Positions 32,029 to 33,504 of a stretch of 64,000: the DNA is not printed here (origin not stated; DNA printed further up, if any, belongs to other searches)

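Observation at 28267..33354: Three-gene operon pairing a cytoplasmic clostripain-like (C11) protease with an exported TPR-CHAT protease and a Cys-rich small ORF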

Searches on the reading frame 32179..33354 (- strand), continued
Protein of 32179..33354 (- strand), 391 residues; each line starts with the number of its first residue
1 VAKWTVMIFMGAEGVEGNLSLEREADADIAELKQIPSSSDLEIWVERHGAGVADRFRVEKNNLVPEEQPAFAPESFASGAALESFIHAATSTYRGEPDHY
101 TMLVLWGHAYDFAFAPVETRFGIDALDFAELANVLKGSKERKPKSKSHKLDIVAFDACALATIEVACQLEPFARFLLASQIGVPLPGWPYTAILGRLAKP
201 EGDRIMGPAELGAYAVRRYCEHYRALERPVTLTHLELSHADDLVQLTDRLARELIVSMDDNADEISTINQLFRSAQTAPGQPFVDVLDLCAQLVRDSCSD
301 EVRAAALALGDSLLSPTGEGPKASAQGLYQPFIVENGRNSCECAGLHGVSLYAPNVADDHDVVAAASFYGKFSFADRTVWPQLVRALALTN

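Call 65: find_encoding_contigs(protein=P0050, flank=9000, max_places=2)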
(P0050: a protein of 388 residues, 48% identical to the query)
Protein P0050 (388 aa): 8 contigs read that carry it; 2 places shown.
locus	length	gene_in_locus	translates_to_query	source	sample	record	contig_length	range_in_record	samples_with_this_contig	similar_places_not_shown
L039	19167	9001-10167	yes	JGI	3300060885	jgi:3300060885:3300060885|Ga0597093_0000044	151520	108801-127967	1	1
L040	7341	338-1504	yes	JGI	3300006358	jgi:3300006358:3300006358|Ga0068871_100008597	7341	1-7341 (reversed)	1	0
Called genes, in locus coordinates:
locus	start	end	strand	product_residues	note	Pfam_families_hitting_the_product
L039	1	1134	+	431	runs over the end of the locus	PF22778:VCPO_2nd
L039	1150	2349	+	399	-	PF01979:Amidohydro_1, PF07969:Amidohydro_3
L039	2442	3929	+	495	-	PF06745:ATPase, PF13191:AAA_16 (weak), PF13481:AAA_25, PF07088:GvpD_P-loop (weak), PF06745:ATPase, PF13481:AAA_25, PF13191:AAA_16 (weak), PF13401:AAA_22, +17 more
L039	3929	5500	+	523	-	PF00512:HisKA, PF02518:HATPase_c, PF00072:Response_reg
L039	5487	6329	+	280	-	PF00005:ABC_tran, PF13304:AAA_21 (faint)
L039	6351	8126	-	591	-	PF00069:Pkinase, PF07714:PK_Tyr_Ser-Thr, PF14326:DUF4384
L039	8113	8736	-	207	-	PF07638:Sigma70_ECF (weak), PF04542:Sigma70_r2, PF08281:Sigma70_r4_2 (weak)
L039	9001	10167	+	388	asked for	PF03415:Peptidase_C11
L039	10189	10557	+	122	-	-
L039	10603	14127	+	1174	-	PF13424:TPR_12, PF24885:TPR_NPHP3, PF13424:TPR_12, PF24885:TPR_NPHP3, PF13424:TPR_12, PF17874:TPR_MalT, PF13374:TPR_10, PF13424:TPR_12, +9 more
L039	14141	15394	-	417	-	PF07995:GSDH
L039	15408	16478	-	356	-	PF00753:Lactamase_B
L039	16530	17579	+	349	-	PF26061:DUF8021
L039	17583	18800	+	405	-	PF00083:Sugar_tr, PF07690:MFS_1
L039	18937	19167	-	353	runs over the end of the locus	PF00903:Glyoxalase, PF13669:Glyoxalase_4 (faint), PF22677:Ble-like_N (faint), PF00903:Glyoxalase (weak)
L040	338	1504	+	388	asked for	PF03415:Peptidase_C11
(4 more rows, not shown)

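Call 66: find_encoding_contigs(protein=P0096, flank=9000, max_places=2)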
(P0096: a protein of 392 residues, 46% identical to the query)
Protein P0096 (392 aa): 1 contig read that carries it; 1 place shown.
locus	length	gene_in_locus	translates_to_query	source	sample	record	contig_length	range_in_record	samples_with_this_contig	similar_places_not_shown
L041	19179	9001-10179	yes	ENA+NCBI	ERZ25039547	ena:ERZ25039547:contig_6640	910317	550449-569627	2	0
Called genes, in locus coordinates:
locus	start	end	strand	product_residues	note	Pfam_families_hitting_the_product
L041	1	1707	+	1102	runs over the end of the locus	PF01839:FG-GAP (faint), PF13517:FG-GAP_3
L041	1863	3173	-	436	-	PF01839:FG-GAP (faint), PF13517:FG-GAP_3, PF16743:PliI (faint), PF13517:FG-GAP_3, PF07593:UnbV_ASPIC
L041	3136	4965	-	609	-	PF13428:TPR_14 (faint), PF20308:TPR-S (faint), PF23914:TPR_CcmH_CycH (faint), PF13432:TPR_16 (weak), PF14559:TPR_19, PF25062:ARM_TT21_N (weak), PF13432:TPR_16 (weak), PF14559:TPR_19, +14 more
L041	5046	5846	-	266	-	-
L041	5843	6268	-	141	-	PF14108:ABA4-like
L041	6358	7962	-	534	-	PF00069:Pkinase, PF07714:PK_Tyr_Ser-Thr, PF14326:DUF4384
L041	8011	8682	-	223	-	PF07638:Sigma70_ECF (weak), PF04542:Sigma70_r2, PF08281:Sigma70_r4_2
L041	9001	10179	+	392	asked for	PF03415:Peptidase_C11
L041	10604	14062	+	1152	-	PF13424:TPR_12, PF24885:TPR_NPHP3, PF13424:TPR_12, PF17874:TPR_MalT (weak), PF13374:TPR_10 (weak), PF13424:TPR_12, PF13424:TPR_12, PF12770:CHAT, +4 more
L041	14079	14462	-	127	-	-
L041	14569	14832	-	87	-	-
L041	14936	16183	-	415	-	PF01053:Cys_Met_Meta_PP, PF00266:Aminotran_5, PF01041:DegT_DnrJ_EryC1 (weak)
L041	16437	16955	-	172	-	PF05163:DinB, PF12867:DinB_2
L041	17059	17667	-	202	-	PF01797:Y1_Tnp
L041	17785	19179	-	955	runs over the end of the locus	PF00246:Peptidase_M14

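Call 69: fold_search(model_id=the predicted structure, library=pdb)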
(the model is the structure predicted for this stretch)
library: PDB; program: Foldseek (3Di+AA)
matches with E <= 10: 660; with E <= 0.001: 10
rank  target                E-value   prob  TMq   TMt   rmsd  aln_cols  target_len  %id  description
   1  9cip_A                5.4e-14  1.00  0.59  0.51   4.7       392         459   20  MicroED structure of the C11 cysteine protease clostripain (released 2024-08-14)
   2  9cip_B                1.5e-13  1.00  0.59  0.51   4.9       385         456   20  MicroED structure of the C11 cysteine protease clostripain (released 2024-08-14)
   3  6mzo                  2.0e-12  1.00  0.58  0.64  10.1       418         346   17  X-ray Structure of an Inactive Zymogen C11 Protease from Parabacteroides distasonis (released 2019-04-17)
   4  6n9j_A                1.2e-11  1.00  0.60  0.66   8.6       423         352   17  X-ray structure of a secreted C11 cysteine protease from Bacteroides thetaiotaomicron in complex with an irreversible  (released 2019-12-11)
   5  6nag_A                1.8e-11  1.00  0.59  0.65   7.2       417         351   16  X-ray structure of a secreted C11 cysteine protease from Bacteroides thetaiotaomicron "iotapain (released 2019-12-11)
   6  6nag_B                2.3e-11  1.00  0.58  0.64   7.0       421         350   17  X-ray structure of a secreted C11 cysteine protease from Bacteroides thetaiotaomicron "iotapain (released 2019-12-11)
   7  6n9j_B                1.2e-10  1.00  0.58  0.63   9.1       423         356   15  X-ray structure of a secreted C11 cysteine protease from Bacteroides thetaiotaomicron in complex with an irreversible  (released 2019-12-11)
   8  3uws_B                6.8e-06  1.00  0.39  0.62   8.9       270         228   18  Crystal structure of a clostripain (PARMER_00083) from Parabacteroides merdae ATCC 43184 at 1.70 A resolution (released 2012-06-13)
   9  5l20_B                9.9e-06  1.00  0.37  0.61   6.2       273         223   16  Crystal Structure of a Clostripain (BT_0727) from Bacteroides thetaiotaomicron ATCC 29148 in Complex with Peptide Inhi (released 2017-08-02)
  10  5dyn_B                4.1e-05  1.00  0.37  0.56   9.3       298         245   14  B. fragilis cysteine protease (released 2016-03-30)
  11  2b2x_A                1.6e-03  1.00  0.24  0.44   7.2       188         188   11  VLA1 RdeltaH I-domain complexed with a quadruple mutant of the AQC2 Fab (released 2006-04-18)
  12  5dyn_A                2.1e-03  1.00  0.22  0.64   5.2       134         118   23  B. fragilis cysteine protease (released 2016-03-30)
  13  1qc5_A                4.0e-03  0.99  0.24  0.42   7.3       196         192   10  I Domain from Integrin Alpha1-Beta1 (released 2000-05-17)
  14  1qc5_B                4.5e-03  0.99  0.23  0.41   7.3       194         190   10  I Domain from Integrin Alpha1-Beta1 (released 2000-05-17)
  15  1m2v_A                5.0e-03  0.96  0.26  0.17   8.2       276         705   11  Crystal Structure of the yeast Sec23/24 heterodimer (released 2002-09-20)
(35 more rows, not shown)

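Call 77: find_related_loci(query=A1, collection=viral_contigs, flank=6000)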
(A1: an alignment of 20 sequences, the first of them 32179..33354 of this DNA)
Query A1 (391 aa) in viral_contigs; peptide patterns used: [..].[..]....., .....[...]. (x = any residue, [..] = any of these).
14 stretches matched a pattern, but none encodes a relative of the query by tblastn (E <= 1e-3).

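Call 78: search_dna_similar(query=window:32179-33354:-, collection=plasmids, mode=protein, max_rows=10)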
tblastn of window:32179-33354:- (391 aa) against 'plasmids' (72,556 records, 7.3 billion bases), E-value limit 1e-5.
Records with a match: 57; places in all: 58; records where one place covers at least 80% of the query: 0.
Best place of each record, by identity: <60% 57.
By first word of the organism name: Burkholderia 52; Ammonifex 1; Bacillus 1; Gemmatirosa 1; Nonomuraea 1; Skermanella 1.
By predicted mobility (MOB-suite, as given by PLSDB): mobilizable 42; non-mobilizable 10; conjugative 5.
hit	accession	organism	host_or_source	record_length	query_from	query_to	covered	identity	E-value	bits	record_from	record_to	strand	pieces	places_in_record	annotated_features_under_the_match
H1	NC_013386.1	Ammonifex degensii KC4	-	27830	1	302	77%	26.8%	2e-11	73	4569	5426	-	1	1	clostripain-related cysteine peptidase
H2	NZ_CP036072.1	Bacillus wiedmannii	cell culture,soil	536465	2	293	75%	26.2%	3e-15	85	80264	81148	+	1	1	clostripain-related cysteine peptidase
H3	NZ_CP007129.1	Gemmatirosa kalamazoonensis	-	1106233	3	286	73%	23.6%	1e-6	58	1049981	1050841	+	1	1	record has no annotation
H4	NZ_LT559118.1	Nonomuraea gerenzanensis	-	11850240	123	388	68%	23.9%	3e-11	73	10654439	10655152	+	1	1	none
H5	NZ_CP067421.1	Skermanella sp. TT6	Homo sapiens,single cell,skin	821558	97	302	53%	29.4%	2e-7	61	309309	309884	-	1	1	clostripain-related cysteine peptidase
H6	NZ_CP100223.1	Burkholderia glumae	cell culture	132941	5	222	56%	25.5%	7e-10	69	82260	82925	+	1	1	clostripain-related cysteine peptidase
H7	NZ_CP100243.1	Burkholderia glumae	cell culture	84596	5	221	55%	25.7%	8e-10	68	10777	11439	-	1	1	clostripain-related cysteine peptidase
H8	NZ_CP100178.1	Burkholderia glumae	cell culture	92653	5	221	55%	25.7%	8e-10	68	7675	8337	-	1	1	clostripain-related cysteine peptidase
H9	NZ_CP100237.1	Burkholderia glumae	cell culture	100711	5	221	55%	25.7%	8e-10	68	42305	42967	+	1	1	clostripain-related cysteine peptidase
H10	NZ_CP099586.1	Burkholderia glumae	Oryza sativa,rice panicle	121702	5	221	55%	25.7%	8e-10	68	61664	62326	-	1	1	clostripain-related cysteine peptidase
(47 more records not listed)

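Call 79: get_annotated_region(hit=H6, flank=6000)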
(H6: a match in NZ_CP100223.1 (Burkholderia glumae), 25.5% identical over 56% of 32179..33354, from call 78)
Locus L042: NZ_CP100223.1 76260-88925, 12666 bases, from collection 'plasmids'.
description: Burkholderia glumae strain POW17RS plasmid pow17rs1p, complete sequence
organism: Burkholderia glumae (NCBI taxid 337)
taxonomy: Bacteria; Pseudomonadota; Betaproteobacteria; Burkholderiales; Burkholderiaceae; Burkholderia; Burkholderia glumae
host: -; source: cell culture; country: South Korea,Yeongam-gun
typing (MOB-suite, as given by PLSDB): mobilizable; replicon rep_cluster_1467; relaxase MOBP
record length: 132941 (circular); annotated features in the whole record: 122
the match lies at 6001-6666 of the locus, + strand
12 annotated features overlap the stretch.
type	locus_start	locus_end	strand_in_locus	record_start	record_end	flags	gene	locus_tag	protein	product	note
CDS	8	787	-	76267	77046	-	-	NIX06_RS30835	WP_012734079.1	response regulator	GO:0000160 - phosphorelay signal transduction system [Evidence IEA]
CDS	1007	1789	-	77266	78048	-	-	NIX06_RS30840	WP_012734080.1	response regulator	GO:0000160 - phosphorelay signal transduction system [Evidence IEA]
CDS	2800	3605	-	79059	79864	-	-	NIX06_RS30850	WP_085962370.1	IS5 family transposase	-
CDS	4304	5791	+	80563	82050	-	-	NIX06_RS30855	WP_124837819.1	hypothetical protein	-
CDS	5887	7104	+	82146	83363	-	-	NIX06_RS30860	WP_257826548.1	clostripain-related cysteine peptidase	-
CDS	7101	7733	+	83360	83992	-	-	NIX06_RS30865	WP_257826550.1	hypothetical protein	-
CDS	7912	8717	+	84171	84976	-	-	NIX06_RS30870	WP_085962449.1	IS5 family transposase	-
CDS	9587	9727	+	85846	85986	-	-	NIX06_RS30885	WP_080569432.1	integrase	-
CDS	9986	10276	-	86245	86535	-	-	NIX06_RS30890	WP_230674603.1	DDE-type integrase/transposase/recombinase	-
CDS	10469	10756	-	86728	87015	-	-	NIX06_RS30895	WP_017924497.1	hypothetical protein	-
CDS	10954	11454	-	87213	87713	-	fliL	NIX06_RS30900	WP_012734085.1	flagellar basal body-associated protein FliL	GO:0071973 - bacterial-type flagellum-dependent cell motility [Evidence IEA]; GO:0006935 - chemotaxis [Evidence IEA]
CDS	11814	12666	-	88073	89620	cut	-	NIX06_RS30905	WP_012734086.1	methyl-accepting chemotaxis protein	GO:0007165 - signal transduction [Evidence IEA]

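Call 80: get_annotated_region(hit=H5, flank=6000)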
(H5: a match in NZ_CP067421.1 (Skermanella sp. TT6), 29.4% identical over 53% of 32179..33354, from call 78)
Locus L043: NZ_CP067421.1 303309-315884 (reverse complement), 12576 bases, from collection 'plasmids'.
description: Skermanella sp. TT6 plasmid pTT6-1, complete sequence
organism: Skermanella sp. TT6 (NCBI taxid 2775420)
taxonomy: Bacteria; Pseudomonadota; Alphaproteobacteria; Rhodospirillales; Azospirillaceae; Skermanella; Skermanella sp. TT6
host: -; source: Homo sapiens,single cell,skin; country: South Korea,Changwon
typing (MOB-suite, as given by PLSDB): mobilizable; relaxase MOBP
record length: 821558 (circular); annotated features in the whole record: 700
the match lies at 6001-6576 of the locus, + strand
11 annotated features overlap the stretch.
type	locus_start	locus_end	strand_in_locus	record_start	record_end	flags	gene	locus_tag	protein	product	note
CDS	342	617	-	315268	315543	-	-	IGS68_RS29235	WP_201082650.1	transposase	GO:0006313 - DNA transposition [Evidence IEA]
CDS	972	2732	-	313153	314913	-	-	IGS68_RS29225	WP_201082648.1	tetratricopeptide repeat protein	-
CDS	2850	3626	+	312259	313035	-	-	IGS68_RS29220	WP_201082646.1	hypothetical protein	-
CDS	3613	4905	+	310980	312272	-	-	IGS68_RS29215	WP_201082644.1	YcaO-like family protein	-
CDS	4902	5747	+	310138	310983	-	-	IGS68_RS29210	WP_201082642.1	TfuA-like protein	-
CDS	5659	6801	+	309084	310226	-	-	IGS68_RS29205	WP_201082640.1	clostripain-related cysteine peptidase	-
CDS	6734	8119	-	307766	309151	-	-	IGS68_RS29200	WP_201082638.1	amidase family protein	-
CDS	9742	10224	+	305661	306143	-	-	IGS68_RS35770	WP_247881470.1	hypothetical protein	-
CDS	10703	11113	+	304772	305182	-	-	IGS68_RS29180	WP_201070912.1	transposase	GO:0006313 - DNA transposition [Evidence IEA]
CDS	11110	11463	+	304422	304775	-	tnpB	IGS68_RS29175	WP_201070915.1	IS66 family insertion sequence element accessory protein TnpB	-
CDS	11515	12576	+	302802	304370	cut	-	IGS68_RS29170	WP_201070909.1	IS66 family transposase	-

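Call 85: search_protein_representatives(alignment_id=A1)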
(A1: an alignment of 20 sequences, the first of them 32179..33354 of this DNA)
Query: 20 sequences, 395 profile positions. Proteins with E-value up to 0.001 (for the whole library): 13072; up to 1e-10: 6519; up to 1e-30: 284. The best 150 are listed.
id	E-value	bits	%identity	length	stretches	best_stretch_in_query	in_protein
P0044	1.2e-168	577.6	-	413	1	3-394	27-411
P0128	2.9e-164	563.2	-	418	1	3-394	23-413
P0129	2.1e-149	514.3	-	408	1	4-393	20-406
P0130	8.5e-148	509.0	-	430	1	4-393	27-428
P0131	2.7e-145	500.7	-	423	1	3-394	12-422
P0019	1.2e-143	495.3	-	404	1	4-395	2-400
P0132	1.4e-139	481.9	-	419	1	5-394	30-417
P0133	3.4e-132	457.6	-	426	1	4-392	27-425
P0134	2.2e-131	455.0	-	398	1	9-393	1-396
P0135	1.7e-130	452.0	-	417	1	4-393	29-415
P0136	4.3e-129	447.4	-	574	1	3-394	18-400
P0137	1.0e-127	442.9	-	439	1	4-393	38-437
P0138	2.1e-127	441.9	-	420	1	4-392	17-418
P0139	1.4e-125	435.8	-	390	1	9-393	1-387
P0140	5.8e-124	430.5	-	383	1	9-392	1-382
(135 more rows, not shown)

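Call 87: search_protein_families(library=pfam, proteins=[L031:7611-8690:-, L031:6602-7456:-, L031:15715-17679:-, L031:17639-18145:-, L031:18121-21201:-, L021:8332-8859:-, L021:6615-7430:-, L021:15282-15956:-, L021:16210-17532:+, L021:5704-6666:-], max_evalue=0.001)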
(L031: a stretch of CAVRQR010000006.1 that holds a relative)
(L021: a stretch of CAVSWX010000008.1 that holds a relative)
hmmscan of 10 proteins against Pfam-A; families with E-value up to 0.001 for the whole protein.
L031:7611-8690:- (359 aa): 2 families
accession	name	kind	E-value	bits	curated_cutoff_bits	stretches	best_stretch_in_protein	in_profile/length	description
PF10042.14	DUF2278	-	2.9e-46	158.5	25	1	4-219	5-205/206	Uncharacterized conserved protein (DUF2278)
PF00932.25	LTD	-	7.6e-11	42.8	34.3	1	258-345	12-108/109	Lamin Tail Domain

L031:6602-7456:- (284 aa): 2 families
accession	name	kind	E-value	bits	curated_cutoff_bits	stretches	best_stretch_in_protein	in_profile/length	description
PF24741.1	AlkZ-rel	-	1.3e-28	100.4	26.5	1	40-196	2-157/221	AlkZ related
PF06224.18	AlkZ-like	-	0.00052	20.2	25.9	1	129-265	63-211/329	DNA glycosylase AlkZ-like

L031:15715-17679:- (654 aa): 6 families
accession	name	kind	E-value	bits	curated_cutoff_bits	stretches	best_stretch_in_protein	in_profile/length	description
PF04998.22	RNA_pol_Rpb1_5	-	5.7e-74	249.4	28.5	1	15-554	1-266/267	RNA polymerase Rpb1, domain 5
PF21668.3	RPOC_hybrid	-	3.1e-11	43.4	27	0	325-361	31-68/102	DNA-directed RNA polymerase subunit beta', hybrid domain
PF01551.29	Peptidase_M23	-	1.3e-06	28.9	28.7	0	319-366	32-76/96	Peptidase family M23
PF00364.28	Biotin_lipoyl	-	2.6e-06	27.6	22.1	0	343-362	17-36/73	Biotin-requiring enzyme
PF01333.25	Apocytochr_F_C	-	5.6e-06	26.8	30.4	0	318-363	20-64/118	Apocytochrome F, C-terminal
PF13533.13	Biotin_lipoyl_2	-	0.00037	20.7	29.8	0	253-269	13-29/32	Biotin-lipoyl like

L031:17639-18145:- (168 aa): 2 families
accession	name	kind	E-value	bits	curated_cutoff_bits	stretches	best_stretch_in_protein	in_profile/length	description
PF05000.22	RNA_pol_Rpb1_4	-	1.4e-19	70.4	24.8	1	85-159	1-83/107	RNA polymerase Rpb1, domain 4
PF04983.23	RNA_pol_Rpb1_3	-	1.1e-10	42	28.9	1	8-56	114-162/162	RNA polymerase Rpb1, domain 3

L031:18121-21201:- (1026 aa): 5 families
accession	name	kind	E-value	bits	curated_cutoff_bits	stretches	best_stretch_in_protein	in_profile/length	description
PF04997.17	RNA_pol_Rpb1_1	-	2.1e-84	284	39.7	1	437-763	3-312/312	RNA polymerase Rpb1, domain 1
PF00562.33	RNA_pol_Rpb2_6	-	2.2e-81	274.3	23.4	1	2-320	179-373/373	RNA polymerase Rpb2, domain 6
PF00623.25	RNA_pol_Rpb1_2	-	1.4e-39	136.5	25.3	1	765-906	1-165/166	RNA polymerase Rpb1, domain 2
PF04560.25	RNA_pol_Rpb2_7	-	1.2e-26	93.4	32.1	1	322-396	1-85/87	RNA polymerase Rpb2, domain 7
PF04983.23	RNA_pol_Rpb1_3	-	1.2e-09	38.7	28.9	1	910-953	1-36/162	RNA polymerase Rpb1, domain 3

L021:8332-8859:- (175 aa): 3 families
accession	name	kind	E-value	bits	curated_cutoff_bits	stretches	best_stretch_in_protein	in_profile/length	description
PF04542.20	Sigma70_r2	-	2.2e-20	72.7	24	1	16-82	1-69/71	Sigma-70 region 2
PF08281.18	Sigma70_r4_2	-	7.1e-14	51.6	25.7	1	113-164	3-54/54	Sigma-70, region 4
PF04545.22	Sigma70_r4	-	8.5e-11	41.7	24.1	1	117-165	1-49/50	Sigma-70, region 4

L021:6615-7430:- (271 aa): 0 families

L021:15282-15956:- (224 aa): 1 family
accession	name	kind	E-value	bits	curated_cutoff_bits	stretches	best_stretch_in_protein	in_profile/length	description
PF12900.13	Pyridox_ox_2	-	1.5e-28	99.9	27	1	74-168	50-140/140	Pyridoxamine 5'-phosphate oxidase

L021:16210-17532:+ (440 aa): 2 families
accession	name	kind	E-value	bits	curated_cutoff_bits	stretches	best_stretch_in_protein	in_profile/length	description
PF00155.27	Aminotran_1_2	-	3.1e-26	92.8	19.7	1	89-436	4-361/361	Aminotransferase class I and II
PF00392.27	GntR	-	6.4e-12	45.4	27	1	1-41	24-64/64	Bacterial regulatory proteins, gntR family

L021:5704-6666:- (320 aa): 1 family
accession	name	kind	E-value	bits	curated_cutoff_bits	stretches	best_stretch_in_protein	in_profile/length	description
PF13349.12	DUF4097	-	2.7e-05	24.1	22.9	1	63-237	80-212/247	Toastrack DUF4097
